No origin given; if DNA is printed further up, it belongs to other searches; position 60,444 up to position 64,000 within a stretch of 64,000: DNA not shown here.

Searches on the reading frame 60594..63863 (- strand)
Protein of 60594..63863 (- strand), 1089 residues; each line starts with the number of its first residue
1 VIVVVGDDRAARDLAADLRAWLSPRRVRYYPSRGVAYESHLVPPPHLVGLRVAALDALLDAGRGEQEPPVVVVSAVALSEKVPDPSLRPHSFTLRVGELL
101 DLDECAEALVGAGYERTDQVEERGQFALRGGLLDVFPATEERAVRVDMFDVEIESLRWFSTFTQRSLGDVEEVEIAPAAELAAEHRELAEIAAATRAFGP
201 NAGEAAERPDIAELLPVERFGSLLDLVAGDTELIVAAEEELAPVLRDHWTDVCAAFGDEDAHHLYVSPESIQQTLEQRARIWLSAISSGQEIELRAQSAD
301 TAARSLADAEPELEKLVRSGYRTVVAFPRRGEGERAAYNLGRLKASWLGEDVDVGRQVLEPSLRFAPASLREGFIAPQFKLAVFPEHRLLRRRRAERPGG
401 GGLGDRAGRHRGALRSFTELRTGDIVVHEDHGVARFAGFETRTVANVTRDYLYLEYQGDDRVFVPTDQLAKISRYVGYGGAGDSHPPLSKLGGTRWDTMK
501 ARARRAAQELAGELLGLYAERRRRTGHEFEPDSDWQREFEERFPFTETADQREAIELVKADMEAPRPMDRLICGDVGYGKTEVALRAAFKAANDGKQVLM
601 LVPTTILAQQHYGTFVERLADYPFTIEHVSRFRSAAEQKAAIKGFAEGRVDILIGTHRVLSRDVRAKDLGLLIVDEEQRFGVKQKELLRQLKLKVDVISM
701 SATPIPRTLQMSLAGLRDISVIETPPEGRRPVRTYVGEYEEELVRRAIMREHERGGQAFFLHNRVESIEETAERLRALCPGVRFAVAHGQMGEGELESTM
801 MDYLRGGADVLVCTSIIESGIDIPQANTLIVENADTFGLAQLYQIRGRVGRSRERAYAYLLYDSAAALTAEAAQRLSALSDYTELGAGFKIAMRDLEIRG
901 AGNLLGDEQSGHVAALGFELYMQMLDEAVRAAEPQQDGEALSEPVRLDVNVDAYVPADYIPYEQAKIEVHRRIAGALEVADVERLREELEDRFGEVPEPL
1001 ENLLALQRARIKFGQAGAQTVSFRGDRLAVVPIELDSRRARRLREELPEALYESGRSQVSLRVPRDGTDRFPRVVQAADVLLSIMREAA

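Call 18: search_protein_families(library=ncbifam, proteins=[window:60594-63863:-], max_evalue=0.00001)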
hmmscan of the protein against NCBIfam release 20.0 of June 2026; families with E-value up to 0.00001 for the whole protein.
window:60594-63863:- (1089 aa): 26 families (the best 25 are shown)
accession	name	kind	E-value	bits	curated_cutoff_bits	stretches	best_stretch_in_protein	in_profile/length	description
TIGR00580.2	mfd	equivalog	6.6e-299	994.3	800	1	109-1017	1-902/907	transcription-repair coupling factor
NF007966.0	PRK10689.1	equivalog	6.7e-227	756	1329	2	371-1019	431-1076/1148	transcription-repair coupling factor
NF008168.0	PRK10917.2-2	equivalog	2e-115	386.9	718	1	519-913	335-738/795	ATP-dependent DNA helicase RecG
NF008165.0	PRK10917.1-3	equivalog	5.6e-110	368.8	711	1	520-913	238-635/692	ATP-dependent DNA helicase RecG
TIGR00643.1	recG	equivalog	1.9e-108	363.8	659.4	1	520-913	209-607/629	ATP-dependent DNA helicase RecG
NF008164.0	PRK10917.1-2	equivalog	4e-94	316.2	785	1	499-912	226-645/704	ATP-dependent DNA helicase RecG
NF008163.0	PRK10917.1-1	equivalog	1.4e-91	307.9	796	1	500-914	219-644/692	ATP-dependent DNA helicase RecG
NF008170.0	PRK10917.2-4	equivalog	3.3e-90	303.2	975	1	521-912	375-770/826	ATP-dependent DNA helicase RecG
NF008166.0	PRK10917.1-4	equivalog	3.5e-86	289.8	864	1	523-913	248-656/705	ATP-dependent DNA helicase RecG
NF008167.0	PRK10917.2-1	equivalog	3.9e-78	263.3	995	1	531-918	268-692/744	ATP-dependent DNA helicase RecG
NF008169.0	PRK10917.2-3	equivalog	2e-54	185.2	555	1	537-912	220-582/610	ATP-dependent DNA helicase RecG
NF003673.1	PRK05298.1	equivalog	1e-22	80.3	743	1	50-191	119-256/653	excinuclease ABC subunit UvrB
TIGR00631.1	uvrb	equivalog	2.8e-20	72.1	750.1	1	50-191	119-256/658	excinuclease ABC subunit UvrB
TIGR00595.1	priA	equivalog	2.1e-18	66.2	230.35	1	571-689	1-114/509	replication restart helicase PriA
NF004067.0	PRK05580.1-4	equivalog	2e-16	59.5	763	1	520-689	180-339/737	primosomal protein N'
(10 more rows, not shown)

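Call 19: find_homologous_proteins(query=window:60594-63863:-, max_evalue=1e-50)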
Query window:60594-63863:- (1089 aa): 5786 proteins with E <= 1e-50 among 8000 candidates; the best 120 are listed.
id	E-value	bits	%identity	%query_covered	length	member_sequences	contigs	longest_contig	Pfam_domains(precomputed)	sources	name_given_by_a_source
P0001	0.0e+0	2388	100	100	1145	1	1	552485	PF02559.23,PF00270.36,PF17757.7,PF03461.21,PF00271.38,PF04851.22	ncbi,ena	-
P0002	0.0e+0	2279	96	100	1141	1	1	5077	PF02559.23,PF00270.36,PF17757.7,PF03461.21,PF00271.38,PF04851.22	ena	-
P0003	0.0e+0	2275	96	100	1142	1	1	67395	PF02559.23,PF00270.36,PF17757.7,PF03461.21,PF00271.38,PF04851.22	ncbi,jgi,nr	ncbi:MAG TPA: transcription-repair coupling factor [Solirubrobacteraceae bacterium]|jgi:transcriptio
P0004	0.0e+0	2267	95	100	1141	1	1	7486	PF02559.23,PF00270.36,PF17757.7,PF03461.21,PF00271.38,PF04851.22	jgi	jgi:transcription-repair coupling factor (superfamily II helicase)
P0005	0.0e+0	2257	95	100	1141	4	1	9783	PF02559.23,PF00270.36,PF17757.7,PF03461.21,PF00271.38,PF04851.22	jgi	jgi:transcription-repair coupling factor (superfamily II helicase)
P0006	0.0e+0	2255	95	100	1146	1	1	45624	PF02559.23,PF00270.36,PF17757.7,PF03461.21,PF00271.38,PF04851.22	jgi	jgi:transcription-repair coupling factor (superfamily II helicase)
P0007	0.0e+0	2238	94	100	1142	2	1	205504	PF02559.23,PF00270.36,PF17757.7,PF03461.21,PF00271.38,PF04851.22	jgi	jgi:transcription-repair coupling factor (superfamily II helicase)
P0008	0.0e+0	2237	94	100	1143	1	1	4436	PF02559.23,PF00270.36,PF17757.7,PF03461.21,PF00271.38,PF04851.22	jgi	jgi:transcription-repair coupling factor (superfamily II helicase)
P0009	0.0e+0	2237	94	100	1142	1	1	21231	PF02559.23,PF00270.36,PF17757.7,PF03461.21,PF00271.38,PF04851.22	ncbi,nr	ncbi:MAG: transcription-repair coupling factor [Solirubrobacterales bacterium]|nr:transcription-repa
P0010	0.0e+0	2234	94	100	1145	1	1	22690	PF02559.23,PF00270.36,PF17757.7,PF03461.21,PF00271.38,PF04851.22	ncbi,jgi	ncbi:MAG TPA: transcription-repair coupling factor [Solirubrobacteraceae bacterium]|jgi:transcriptio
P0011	0.0e+0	2232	94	100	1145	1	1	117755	PF02559.23,PF00270.36,PF17757.7,PF03461.21,PF00271.38,PF04851.22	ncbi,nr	ncbi:MAG TPA: transcription-repair coupling factor [Solirubrobacteraceae bacterium]|nr:transcription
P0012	0.0e+0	2232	94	100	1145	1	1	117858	PF02559.23,PF00270.36,PF17757.7,PF03461.21,PF00271.38,PF04851.22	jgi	jgi:transcription-repair coupling factor (superfamily II helicase)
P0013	0.0e+0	2232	94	100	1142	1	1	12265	PF02559.23,PF00270.36,PF17757.7,PF03461.21,PF00271.38,PF04851.22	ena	-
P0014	0.0e+0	2229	93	100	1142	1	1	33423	PF02559.23,PF00270.36,PF17757.7,PF03461.21,PF00271.38,PF04851.22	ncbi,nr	ncbi:MAG: transcription-repair coupling factor [Actinobacteria bacterium]|nr:MAG: transcription-repa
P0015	0.0e+0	2223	93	100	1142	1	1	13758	PF02559.23,PF00270.36,PF17757.7,PF03461.21,PF00271.38,PF04851.22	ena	-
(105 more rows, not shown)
